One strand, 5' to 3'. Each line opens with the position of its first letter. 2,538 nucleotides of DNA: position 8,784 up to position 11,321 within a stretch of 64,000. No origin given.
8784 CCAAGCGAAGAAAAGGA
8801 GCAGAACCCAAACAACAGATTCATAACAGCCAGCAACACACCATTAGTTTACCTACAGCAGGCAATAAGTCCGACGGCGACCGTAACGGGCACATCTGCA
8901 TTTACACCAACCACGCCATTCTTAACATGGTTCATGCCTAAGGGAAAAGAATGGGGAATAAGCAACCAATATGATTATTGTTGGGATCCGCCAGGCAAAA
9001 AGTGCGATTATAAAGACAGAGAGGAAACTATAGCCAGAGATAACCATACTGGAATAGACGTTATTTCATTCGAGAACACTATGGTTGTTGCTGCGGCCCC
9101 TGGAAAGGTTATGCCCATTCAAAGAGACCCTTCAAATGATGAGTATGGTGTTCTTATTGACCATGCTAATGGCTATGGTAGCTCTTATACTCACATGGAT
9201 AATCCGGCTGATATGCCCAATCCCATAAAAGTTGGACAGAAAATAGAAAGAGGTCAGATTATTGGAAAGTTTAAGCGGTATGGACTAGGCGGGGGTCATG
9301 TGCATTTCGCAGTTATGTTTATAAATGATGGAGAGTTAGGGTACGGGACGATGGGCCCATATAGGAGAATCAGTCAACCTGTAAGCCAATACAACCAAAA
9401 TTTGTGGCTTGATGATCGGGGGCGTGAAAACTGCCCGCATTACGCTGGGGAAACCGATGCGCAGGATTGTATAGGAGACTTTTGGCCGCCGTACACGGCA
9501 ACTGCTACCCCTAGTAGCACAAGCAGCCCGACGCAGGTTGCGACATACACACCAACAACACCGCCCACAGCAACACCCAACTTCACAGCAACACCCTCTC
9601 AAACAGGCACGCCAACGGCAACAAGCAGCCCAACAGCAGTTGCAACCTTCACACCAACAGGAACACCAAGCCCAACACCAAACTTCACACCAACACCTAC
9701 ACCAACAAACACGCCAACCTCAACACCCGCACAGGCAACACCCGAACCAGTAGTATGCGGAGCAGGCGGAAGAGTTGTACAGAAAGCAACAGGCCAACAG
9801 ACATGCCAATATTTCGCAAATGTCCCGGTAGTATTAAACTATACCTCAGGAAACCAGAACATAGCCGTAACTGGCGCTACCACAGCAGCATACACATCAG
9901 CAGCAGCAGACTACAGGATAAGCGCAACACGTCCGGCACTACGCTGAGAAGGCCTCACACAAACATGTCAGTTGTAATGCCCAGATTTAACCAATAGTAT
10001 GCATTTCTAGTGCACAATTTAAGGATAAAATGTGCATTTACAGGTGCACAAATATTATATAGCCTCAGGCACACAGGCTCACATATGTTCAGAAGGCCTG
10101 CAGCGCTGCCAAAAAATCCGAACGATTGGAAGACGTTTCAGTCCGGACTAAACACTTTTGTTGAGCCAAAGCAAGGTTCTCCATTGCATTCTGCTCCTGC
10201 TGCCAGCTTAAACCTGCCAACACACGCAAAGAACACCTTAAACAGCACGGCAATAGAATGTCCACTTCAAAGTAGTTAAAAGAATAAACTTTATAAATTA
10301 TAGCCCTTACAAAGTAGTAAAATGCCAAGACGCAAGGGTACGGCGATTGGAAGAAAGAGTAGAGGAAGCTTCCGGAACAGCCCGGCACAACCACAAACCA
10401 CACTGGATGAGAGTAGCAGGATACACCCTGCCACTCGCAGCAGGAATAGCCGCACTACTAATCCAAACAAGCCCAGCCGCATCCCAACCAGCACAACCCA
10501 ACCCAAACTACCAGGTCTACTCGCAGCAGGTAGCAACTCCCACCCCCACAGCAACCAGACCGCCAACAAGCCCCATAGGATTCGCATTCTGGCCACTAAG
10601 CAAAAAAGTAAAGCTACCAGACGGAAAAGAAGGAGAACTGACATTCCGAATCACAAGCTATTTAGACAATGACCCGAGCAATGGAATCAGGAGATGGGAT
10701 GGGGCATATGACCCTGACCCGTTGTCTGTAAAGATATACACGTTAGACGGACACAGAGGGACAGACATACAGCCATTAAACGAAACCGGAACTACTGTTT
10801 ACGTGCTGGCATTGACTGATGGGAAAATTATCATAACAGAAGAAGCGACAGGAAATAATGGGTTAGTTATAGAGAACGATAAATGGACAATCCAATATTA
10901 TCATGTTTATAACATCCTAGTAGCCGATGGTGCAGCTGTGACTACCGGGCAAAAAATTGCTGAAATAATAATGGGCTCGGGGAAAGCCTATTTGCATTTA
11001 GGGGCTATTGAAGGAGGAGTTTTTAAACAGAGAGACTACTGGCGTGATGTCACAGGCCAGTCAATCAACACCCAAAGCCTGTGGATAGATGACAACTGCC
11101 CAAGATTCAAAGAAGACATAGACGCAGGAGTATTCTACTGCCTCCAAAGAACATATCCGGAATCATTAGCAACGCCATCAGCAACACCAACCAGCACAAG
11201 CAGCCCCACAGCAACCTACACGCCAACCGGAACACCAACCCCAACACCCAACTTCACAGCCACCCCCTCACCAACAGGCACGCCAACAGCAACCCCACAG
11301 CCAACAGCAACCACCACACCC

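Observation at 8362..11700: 1680-bp tandem gene-cassette duplication: near-identical flanks, divergent M23 catalytic cores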

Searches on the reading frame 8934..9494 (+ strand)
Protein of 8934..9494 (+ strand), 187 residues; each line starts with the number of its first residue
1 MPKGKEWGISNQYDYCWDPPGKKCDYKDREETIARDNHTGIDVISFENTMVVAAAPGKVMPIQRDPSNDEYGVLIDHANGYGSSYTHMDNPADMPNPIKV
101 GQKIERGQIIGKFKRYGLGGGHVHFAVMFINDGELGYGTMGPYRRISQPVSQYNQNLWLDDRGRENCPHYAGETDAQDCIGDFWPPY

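Call 32: search_protein_representatives(alignment_id=A1)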
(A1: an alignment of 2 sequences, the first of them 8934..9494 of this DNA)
Query: 2 sequences, 220 profile positions. Proteins with E-value up to 0.001 (for the whole library): 3515; up to 1e-10: 36; up to 1e-30: 2. The best 150 are listed.
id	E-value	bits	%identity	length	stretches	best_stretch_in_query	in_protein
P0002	7.9e-101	352.6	-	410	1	1-220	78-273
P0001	3.7e-74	265.4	-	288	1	81-220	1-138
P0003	4.3e-19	85.4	-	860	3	63-167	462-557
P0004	3.7e-17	79.1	-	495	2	59-160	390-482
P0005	9.0e-17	77.8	-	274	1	20-217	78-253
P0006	1.0e-16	77.7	-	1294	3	63-159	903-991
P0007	1.8e-15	73.6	-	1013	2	64-179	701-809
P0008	3.3e-14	69.5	-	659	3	60-163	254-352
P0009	3.6e-14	69.3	-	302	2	64-158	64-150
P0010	4.1e-14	69.2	-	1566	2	59-166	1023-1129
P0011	6.3e-14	68.5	-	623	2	80-158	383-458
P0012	1.2e-13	67.6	-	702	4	63-158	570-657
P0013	2.0e-13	66.9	-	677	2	65-163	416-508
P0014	2.0e-13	66.9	-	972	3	63-169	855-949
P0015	2.2e-13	66.8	-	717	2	64-164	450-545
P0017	1.5e-12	64.0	-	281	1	21-217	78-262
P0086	2.4e-08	50.3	-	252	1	23-218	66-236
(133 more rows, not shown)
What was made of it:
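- Closest known: Peptidase family M23. Different: The best relatives among 1.84 billion representatives score about 85 bits (call 32).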

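Call 35: list_cluster_members(proteins=[P0005, P0017, P0086, P0003, P0009, P0015])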
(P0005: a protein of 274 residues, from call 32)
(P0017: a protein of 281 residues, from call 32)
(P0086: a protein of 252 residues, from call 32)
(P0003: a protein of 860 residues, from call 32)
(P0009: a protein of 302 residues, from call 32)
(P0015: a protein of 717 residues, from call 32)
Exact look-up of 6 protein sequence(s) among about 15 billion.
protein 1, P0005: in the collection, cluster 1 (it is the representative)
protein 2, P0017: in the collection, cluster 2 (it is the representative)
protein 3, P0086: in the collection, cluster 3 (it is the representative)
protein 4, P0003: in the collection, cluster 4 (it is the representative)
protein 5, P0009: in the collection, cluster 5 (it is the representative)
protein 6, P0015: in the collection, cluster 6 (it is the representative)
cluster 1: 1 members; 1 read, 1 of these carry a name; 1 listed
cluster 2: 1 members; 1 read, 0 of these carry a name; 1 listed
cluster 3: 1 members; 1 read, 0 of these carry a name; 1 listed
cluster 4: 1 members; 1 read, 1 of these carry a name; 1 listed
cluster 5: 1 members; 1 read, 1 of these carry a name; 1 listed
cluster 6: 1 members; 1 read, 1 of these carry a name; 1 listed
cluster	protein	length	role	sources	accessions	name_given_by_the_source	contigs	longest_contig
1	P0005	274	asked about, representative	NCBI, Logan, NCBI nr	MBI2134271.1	peptidoglycan DD-metalloendopeptidase family protein [Candidatus Woesearchaeota archaeon]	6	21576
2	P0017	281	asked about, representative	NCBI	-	-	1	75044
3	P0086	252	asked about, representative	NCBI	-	-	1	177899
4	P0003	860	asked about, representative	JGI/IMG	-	murein DD-endopeptidase MepM/ murein hydrolase activator NlpD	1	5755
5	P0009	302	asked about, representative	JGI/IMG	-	murein DD-endopeptidase MepM/ murein hydrolase activator NlpD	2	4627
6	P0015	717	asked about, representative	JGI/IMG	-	murein DD-endopeptidase MepM/ murein hydrolase activator NlpD/beta-lactamase regulating ...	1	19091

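Call 44: search_solved_structures(query=window:8934-9494:+, show_alignments=2, max_evalue=0.001)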
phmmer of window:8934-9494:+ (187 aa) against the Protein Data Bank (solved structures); distinct sequences matched with E-value up to 0.001: 11.
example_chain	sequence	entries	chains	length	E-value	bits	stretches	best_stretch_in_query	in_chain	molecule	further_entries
5j1l_B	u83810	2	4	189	2.4e-08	37.3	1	36-131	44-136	ToxR-activated gene (TagE)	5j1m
5j1k_A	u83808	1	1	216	3.1e-08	36.9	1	36-131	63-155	ToxR-activated gene (TagE)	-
5j1l_A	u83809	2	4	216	4e-07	33.3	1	36-131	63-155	ToxR-activated gene (TagE)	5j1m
6jmx_A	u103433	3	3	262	1.8e-06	31.2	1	36-128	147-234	Peptidase M23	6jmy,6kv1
2hsi_A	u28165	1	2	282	4.9e-06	29.7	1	35-133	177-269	Putative peptidase M23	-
6jn7_A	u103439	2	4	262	2.7e-05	27.3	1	36-128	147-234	Peptidase M23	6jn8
6jn1_A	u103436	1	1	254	2.9e-05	27.2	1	36-128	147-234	Peptidase M23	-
6jn0_A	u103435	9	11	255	2.9e-05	27.2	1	36-128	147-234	Peptidase M23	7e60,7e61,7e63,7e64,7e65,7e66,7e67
6jmz_A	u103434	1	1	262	3e-05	27.1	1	36-128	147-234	Peptidase M23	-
2gu1_A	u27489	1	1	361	0.00039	23.5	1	38-131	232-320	Zinc peptidase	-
4rny_A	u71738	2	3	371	0.00099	22.2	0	35-128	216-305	Conserved hypothetical secreted protein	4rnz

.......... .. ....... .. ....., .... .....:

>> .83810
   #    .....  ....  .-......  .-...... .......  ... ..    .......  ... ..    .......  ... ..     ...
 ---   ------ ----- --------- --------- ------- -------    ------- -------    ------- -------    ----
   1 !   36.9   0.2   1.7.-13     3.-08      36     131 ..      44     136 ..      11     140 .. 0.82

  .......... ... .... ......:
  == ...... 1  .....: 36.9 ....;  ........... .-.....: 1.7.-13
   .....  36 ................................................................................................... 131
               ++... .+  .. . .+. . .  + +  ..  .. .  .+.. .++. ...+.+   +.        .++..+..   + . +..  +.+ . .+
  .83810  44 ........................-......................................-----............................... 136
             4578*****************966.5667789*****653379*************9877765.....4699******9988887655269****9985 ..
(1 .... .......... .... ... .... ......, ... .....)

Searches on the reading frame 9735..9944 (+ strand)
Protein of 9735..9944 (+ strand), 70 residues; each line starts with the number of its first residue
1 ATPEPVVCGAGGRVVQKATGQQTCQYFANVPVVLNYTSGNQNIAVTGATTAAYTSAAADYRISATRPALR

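Call 28: find_homologous_proteins(query=A2, max_evalue=10)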
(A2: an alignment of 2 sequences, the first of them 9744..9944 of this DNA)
Query A2 (2 sequences): 5 candidates shared short words with the query, none scored E <= 10.
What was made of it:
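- Tried and rejected: C-terminal-domain profile search: nothing returned, not even the self proteins, so it is uninformative (call 28).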

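Call 59: predict_structure(alignment_id=A2)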
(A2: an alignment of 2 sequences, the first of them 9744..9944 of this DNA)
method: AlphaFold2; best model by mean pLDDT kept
length: 67 residues; sequences in the alignment: 2
mean_pLDDT: 45.0   pTM: 0.25
mean pLDDT of the five models: 45.0, 43.8, 42.7, 41.9, 37.8
residues with pLDDT >= 90: 0; 70-90: 0; 50-70: 19; < 50: 48
segments of 3 or more residues with pLDDT < 50: 14-16, 24-28, 31-67
pLDDT, mean of each block of 10 residues (from residue 1): 52 52 51 44 37 40 36
secondary structure, 60 per line:
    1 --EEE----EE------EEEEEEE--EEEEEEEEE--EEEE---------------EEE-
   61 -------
elements in order: E3-5 E18-24 E27-35 E38-41 E57-59

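Call 67: find_related_loci(query=A2, collection=viral_contigs, flank=4000)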
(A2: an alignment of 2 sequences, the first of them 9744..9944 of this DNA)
Query A2 (67 aa) in viral_contigs; peptide patterns used: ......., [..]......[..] (x = any residue, [..] = any of these).
24 stretches matched a pattern, but none encodes a relative of the query by tblastn (E <= 1e-3).

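Call 79: list_cluster_members(proteins=[window:10010-10276:+, window:10092-10403:-, window:10294-10644:-, window:8329-8568:-, window:8412-8648:-, window:9735-9944:+, window:9747-9944:+, window:11418-11576:+, window:9755-9994:+, window:9744-9944:+])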
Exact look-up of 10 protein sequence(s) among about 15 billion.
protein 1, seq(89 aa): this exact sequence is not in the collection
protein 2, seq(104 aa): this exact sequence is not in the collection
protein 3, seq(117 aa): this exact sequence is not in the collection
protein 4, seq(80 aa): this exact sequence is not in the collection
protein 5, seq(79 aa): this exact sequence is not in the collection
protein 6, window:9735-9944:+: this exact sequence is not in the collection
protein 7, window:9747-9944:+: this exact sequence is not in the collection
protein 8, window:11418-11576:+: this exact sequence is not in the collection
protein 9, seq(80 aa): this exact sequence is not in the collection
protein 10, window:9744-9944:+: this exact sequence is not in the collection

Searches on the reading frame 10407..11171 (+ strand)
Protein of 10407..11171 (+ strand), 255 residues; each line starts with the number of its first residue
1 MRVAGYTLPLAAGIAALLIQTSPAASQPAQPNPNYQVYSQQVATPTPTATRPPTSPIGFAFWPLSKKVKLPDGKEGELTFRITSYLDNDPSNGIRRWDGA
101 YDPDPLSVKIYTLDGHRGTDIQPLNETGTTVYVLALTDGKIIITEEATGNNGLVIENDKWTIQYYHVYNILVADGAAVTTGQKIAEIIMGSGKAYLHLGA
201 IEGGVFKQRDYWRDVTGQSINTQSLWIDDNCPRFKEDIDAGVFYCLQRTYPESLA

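Call 15: find_homologous_proteins(query=window:10407-11171:+)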
Query window:10407-11171:+ (255 aa): 1 proteins with E <= 0.001 among 931 candidates.
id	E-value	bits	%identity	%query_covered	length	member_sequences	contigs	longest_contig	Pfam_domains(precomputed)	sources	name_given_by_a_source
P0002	1.1e-170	584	100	100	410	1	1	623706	PF01551.30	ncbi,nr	ncbi:M23 family metallopeptidase [Candidatus Woesearchaeota archaeon]|nr:M23 family metallopeptidase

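Call 16: find_encoding_contigs(protein=P0002, flank=10000, max_places=10)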
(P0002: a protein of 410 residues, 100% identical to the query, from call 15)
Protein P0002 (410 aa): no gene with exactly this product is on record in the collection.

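Call 38: find_related_loci(query=A4, collection=genome_contigs, flank=6000)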
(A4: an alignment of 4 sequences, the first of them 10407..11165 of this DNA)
Query A4 (253 aa) in genome_contigs; peptide patterns used: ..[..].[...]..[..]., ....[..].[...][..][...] (x = any residue, [..] = any of these).
184 stretches matched a pattern; 1 encode a relative of the query (tblastn E <= 1e-3); 1 distinct loci.
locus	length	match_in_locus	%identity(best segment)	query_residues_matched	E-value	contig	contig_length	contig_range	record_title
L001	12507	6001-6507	38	69-233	2e-23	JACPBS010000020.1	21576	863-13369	MAG: Candidatus Woesearchaeota archaeon isolate NC_groundwater_263_Ag_S-0.2um_45_10 S5_GD2017_2_S2_scaffold_1560, whole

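Call 40: find_related_loci(query=A4, collection=metagenome_contigs, flank=6000)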
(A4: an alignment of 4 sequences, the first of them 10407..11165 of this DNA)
Query A4 (253 aa) in metagenome_contigs; peptide patterns used: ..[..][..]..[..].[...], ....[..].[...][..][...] (x = any residue, [..] = any of these).
329 stretches matched a pattern, but none encodes a relative of the query by tblastn (E <= 1e-3).

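Call 45: search_solved_structures(query=A4, show_alignments=2, max_evalue=0.01)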
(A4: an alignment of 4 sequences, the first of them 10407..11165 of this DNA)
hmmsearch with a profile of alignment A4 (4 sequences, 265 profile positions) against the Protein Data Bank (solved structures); distinct sequences matched with E-value up to 0.01: 4.
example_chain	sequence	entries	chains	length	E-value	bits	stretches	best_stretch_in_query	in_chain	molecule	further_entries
6ue4_A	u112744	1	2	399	1.6e-05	28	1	107-201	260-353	ShyA endopeptidase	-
6u2a_A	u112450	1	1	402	1.6e-05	28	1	107-201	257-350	ShyA endopeptidase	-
2gu1_A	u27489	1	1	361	4.3e-05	26.6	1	132-201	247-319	Zinc peptidase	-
5kvp_A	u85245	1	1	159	0.00073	22.6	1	146-199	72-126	Zoocin A endopeptidase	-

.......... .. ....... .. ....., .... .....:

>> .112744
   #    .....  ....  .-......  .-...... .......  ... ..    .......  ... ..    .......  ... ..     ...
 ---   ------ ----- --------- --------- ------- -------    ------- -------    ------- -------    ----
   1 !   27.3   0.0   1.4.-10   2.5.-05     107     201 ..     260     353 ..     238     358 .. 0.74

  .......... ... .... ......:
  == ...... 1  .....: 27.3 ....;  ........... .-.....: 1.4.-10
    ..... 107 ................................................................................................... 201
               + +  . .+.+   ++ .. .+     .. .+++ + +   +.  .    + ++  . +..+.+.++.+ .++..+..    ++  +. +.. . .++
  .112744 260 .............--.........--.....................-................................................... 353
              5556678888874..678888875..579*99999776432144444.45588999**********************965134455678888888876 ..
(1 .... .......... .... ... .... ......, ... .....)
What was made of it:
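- On Peptidase M23 (PF01551): PDB M23 relatives were found by sequence (calls 44, 45).
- Closest known: Peptidase family M23. Same: PDB relatives by sequence: TagE, ShyA, zoocin A (calls 44, 45).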

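Call 66: find_related_loci(query=A4, collection=viral_contigs, flank=4000)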
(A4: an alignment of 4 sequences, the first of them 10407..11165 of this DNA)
Query A4 (253 aa) in viral_contigs; peptide patterns used: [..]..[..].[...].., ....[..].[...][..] (x = any residue, [..] = any of these).
88 stretches matched a pattern, but none encodes a relative of the query by tblastn (E <= 1e-3).
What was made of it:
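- Tried and rejected: Protein-pattern scans for B-type relatives: one Woesearchaeota locus in genomes (call 38), none in metagenomes or viral contigs (calls 40, 66, 67).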
